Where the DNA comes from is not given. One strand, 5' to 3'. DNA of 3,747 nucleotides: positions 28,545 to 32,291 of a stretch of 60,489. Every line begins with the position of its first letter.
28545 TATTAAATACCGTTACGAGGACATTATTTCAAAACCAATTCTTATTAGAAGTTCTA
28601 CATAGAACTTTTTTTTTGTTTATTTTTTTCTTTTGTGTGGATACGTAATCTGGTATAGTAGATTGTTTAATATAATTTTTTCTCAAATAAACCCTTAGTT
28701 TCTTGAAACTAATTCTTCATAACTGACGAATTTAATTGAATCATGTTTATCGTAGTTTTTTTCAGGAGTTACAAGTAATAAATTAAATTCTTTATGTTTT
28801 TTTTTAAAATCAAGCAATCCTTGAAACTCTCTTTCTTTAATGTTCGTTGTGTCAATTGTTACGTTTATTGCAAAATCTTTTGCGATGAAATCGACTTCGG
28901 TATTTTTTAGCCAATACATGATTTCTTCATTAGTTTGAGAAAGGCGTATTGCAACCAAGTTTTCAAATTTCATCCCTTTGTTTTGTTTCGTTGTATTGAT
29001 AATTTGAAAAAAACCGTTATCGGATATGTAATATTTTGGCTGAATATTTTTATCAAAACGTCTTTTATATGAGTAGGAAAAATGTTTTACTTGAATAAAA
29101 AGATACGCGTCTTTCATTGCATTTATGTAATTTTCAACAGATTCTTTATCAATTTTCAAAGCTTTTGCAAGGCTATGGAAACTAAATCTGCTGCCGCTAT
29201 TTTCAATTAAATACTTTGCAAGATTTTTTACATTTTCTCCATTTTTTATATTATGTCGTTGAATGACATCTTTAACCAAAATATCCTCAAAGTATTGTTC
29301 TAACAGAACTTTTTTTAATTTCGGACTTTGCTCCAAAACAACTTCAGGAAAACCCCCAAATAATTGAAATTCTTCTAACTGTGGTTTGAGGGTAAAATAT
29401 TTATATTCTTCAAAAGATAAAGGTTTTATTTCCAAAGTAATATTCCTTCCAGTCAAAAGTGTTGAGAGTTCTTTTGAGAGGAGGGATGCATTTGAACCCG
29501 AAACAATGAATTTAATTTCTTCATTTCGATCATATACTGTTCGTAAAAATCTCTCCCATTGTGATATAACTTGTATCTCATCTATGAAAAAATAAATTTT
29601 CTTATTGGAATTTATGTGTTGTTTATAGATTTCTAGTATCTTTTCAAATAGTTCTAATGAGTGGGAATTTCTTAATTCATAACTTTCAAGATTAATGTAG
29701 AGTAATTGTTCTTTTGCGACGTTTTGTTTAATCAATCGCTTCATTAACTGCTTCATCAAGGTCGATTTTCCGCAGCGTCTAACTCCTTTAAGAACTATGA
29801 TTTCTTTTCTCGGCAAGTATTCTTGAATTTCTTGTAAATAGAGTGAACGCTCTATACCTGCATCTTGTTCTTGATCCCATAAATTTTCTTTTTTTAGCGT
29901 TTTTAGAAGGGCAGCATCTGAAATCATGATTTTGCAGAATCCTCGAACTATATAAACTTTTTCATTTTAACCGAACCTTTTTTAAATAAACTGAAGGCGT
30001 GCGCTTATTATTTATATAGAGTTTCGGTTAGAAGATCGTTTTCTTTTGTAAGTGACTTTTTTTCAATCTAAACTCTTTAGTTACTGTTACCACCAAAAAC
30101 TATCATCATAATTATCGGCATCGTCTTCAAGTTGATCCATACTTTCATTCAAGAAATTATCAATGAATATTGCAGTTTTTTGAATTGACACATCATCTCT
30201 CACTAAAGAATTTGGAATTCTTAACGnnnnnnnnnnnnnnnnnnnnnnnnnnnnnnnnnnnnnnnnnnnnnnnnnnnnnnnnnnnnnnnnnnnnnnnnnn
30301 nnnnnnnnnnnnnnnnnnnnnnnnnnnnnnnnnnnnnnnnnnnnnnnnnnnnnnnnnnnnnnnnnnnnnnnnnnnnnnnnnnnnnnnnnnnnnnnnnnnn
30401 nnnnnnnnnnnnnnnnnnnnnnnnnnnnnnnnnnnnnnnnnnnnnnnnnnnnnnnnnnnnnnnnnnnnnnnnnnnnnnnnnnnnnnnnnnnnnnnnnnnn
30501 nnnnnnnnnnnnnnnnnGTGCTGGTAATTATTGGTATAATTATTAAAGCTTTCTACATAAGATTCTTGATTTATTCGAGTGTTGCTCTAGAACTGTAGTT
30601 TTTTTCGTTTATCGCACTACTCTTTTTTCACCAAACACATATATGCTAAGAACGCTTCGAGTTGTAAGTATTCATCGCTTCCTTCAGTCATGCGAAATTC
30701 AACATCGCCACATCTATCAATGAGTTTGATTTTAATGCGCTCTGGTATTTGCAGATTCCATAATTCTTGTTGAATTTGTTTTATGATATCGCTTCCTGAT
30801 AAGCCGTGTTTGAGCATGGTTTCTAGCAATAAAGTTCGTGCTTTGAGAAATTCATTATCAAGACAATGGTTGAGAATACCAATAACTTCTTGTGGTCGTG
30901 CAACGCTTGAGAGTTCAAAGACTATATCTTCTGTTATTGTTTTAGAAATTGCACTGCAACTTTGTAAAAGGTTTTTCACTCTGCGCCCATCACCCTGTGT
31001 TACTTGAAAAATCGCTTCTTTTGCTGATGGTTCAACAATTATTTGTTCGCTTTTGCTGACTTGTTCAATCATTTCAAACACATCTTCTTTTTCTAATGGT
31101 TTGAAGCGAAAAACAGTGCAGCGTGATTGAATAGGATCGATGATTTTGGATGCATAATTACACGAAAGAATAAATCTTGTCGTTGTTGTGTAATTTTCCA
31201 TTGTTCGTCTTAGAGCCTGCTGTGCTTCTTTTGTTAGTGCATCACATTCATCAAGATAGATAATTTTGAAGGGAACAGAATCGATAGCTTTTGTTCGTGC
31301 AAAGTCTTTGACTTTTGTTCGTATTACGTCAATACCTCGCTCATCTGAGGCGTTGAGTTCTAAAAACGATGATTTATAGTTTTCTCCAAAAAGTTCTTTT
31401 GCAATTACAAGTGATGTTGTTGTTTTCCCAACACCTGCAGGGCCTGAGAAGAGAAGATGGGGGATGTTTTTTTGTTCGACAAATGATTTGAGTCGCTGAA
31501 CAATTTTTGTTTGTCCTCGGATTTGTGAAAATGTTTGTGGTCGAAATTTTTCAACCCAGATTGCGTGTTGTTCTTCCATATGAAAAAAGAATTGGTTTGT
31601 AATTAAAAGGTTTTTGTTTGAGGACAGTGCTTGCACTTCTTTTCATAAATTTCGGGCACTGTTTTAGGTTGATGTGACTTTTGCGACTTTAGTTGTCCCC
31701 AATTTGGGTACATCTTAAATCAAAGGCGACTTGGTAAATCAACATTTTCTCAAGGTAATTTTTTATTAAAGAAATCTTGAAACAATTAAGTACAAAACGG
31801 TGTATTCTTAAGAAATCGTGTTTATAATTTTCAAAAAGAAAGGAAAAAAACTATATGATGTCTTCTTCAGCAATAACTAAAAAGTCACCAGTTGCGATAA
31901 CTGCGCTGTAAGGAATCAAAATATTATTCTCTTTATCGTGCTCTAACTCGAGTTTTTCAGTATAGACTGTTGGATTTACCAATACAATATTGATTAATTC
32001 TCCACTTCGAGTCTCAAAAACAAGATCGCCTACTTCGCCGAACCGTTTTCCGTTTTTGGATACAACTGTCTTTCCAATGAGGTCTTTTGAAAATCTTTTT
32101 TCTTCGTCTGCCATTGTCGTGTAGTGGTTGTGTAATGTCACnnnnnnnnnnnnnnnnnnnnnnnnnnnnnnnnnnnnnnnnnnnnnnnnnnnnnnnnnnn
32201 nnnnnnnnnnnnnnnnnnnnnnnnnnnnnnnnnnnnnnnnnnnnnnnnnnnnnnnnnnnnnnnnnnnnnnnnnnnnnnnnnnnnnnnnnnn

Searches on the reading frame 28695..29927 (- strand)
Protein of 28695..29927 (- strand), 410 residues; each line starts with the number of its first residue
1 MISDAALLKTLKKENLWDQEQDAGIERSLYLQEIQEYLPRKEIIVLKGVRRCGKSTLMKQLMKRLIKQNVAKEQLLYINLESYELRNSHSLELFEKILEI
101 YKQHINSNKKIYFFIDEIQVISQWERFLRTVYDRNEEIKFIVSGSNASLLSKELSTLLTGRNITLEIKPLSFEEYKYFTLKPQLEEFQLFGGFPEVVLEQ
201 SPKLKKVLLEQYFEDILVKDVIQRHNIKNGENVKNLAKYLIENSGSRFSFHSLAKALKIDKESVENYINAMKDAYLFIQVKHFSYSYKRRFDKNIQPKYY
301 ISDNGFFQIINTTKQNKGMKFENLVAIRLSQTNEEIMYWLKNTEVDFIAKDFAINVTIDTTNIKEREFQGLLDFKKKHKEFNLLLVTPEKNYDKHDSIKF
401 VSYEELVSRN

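Call 22: search_protein_families(library=pfam, proteins=[window:28695-29927:-], max_evalue=0.01)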
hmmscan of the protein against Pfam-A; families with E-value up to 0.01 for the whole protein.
window:28695-29927:- (410 aa): 11 families
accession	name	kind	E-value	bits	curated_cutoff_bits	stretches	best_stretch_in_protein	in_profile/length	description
PF13173.12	AAA_14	-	3.2e-38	131.1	27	1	41-175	2-128/129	AAA domain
PF13635.12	DUF4143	-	5.1e-18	65.8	28.1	1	219-351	2-147/160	Domain of unknown function (DUF4143)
PF01637.24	ATPase_2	-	2.7e-07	31.1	33.2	1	26-108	3-85/225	ATPase domain predominantly from Archaea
PF20720.3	nSTAND3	-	8.3e-05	22.8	27.2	1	32-124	8-80/155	Novel STAND NTPase 3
PF25199.1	nSTAND_NTPase5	-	0.00012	22.3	34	1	40-143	40-131/145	Novel STAND NTPase 5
PF13401.12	AAA_22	-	0.00018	22.3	27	0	41-120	5-95/130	AAA domain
PF00004.35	AAA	-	0.0009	20.1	21.2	1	45-125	2-73/131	ATPase family associated with various cellular activities (AAA)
PF24883.2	NPHP3_N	-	0.0016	19.1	24.8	0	40-69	21-50/164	Nephrocystin 3, N-terminal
PF00910.28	RNA_helicase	-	0.0059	17.5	21.5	0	44-77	1-35/105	RNA helicase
PF25201.1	nSTAND6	-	0.0072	16.8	27.7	0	30-103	7-73/148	Novel STAND NTPase 6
PF13238.12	AAA_18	-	0.0093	16.9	29.4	0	44-109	1-67/128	AAA domain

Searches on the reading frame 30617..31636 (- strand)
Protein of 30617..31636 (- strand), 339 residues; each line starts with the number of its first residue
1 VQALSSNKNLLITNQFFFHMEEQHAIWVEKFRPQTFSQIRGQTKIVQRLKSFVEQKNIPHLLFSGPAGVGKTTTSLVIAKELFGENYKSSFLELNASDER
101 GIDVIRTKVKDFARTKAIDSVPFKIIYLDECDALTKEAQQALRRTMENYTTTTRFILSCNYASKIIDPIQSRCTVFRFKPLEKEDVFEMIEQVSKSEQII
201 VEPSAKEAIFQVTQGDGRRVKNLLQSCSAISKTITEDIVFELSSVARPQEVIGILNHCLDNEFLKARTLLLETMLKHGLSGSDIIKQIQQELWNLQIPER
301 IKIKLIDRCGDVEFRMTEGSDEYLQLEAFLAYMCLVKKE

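Call 22: search_protein_families(library=pfam, proteins=[window:30617-31636:-], max_evalue=0.01)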
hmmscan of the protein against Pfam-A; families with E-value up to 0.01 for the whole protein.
window:30617-31636:- (339 aa): 16 families
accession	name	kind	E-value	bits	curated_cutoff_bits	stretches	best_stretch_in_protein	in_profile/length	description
PF08542.16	Rep_fac_C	-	5.1e-22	78.5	23.6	1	247-331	2-87/88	Replication factor C C-terminal domain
PF00004.35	AAA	-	8e-16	59.1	21.2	1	61-180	1-130/131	ATPase family associated with various cellular activities (AAA)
PF13177.12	DNA_pol3_delta2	-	6.3e-15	56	27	2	101-181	82-160/161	DNA polymerase III, delta subunit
PF05496.18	RuvB_N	-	2.5e-09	37.5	27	1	32-150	2-112/159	Holliday junction DNA helicase RuvB P-loop domain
PF03215.21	Rad17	-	9.8e-07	29.3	23.8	1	21-83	3-70/186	Rad17 P-loop domain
PF13173.12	AAA_14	-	6.2e-05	23.4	27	1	61-158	5-96/129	AAA domain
PF25199.1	nSTAND_NTPase5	-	0.00016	22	34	1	44-161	27-134/145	Novel STAND NTPase 5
PF04851.21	ResIII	-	0.00021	21.7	22.5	1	42-92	8-57/164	Type III restriction enzyme, res subunit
PF07724.20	AAA_2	-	0.00023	21.7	27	1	59-152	4-105/166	AAA domain (Cdc48 subfamily)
PF20720.3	nSTAND3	-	0.00046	20.4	27.2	1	42-95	3-52/155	Novel STAND NTPase 3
PF01637.24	ATPase_2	-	0.00056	20.2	33.2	0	123-220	120-222/225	ATPase domain predominantly from Archaea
PF13238.12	AAA_18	-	0.0029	18.5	29.4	1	62-148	2-65/128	AAA domain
PF13401.12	AAA_22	-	0.0038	18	27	0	60-83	7-30/130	AAA domain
PF25361.1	AAA_lid_RFC1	-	0.007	16.2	34.9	0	190-237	8-55/59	RFC1-like, AAA+ ATPase lid domain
PF01078.27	Mg_chelatase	-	0.0075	16.1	20.3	0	37-79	3-43/207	Magnesium chelatase, subunit ChlI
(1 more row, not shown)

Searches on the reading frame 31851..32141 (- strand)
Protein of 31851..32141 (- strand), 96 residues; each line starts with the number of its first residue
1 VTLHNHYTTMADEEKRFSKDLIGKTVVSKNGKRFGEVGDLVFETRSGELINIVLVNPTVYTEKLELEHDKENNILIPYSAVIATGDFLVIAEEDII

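Call 85: search_protein_families(library=pfam, proteins=[window:31851-32141:-], max_evalue=0.01)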
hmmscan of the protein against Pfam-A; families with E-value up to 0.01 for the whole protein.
window:31851-32141:- (96 aa): 1 family
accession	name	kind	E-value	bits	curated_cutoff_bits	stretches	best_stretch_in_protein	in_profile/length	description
PF05239.21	PRC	-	3e-09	37.2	21.2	1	15-90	3-71/78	PRC-barrel domain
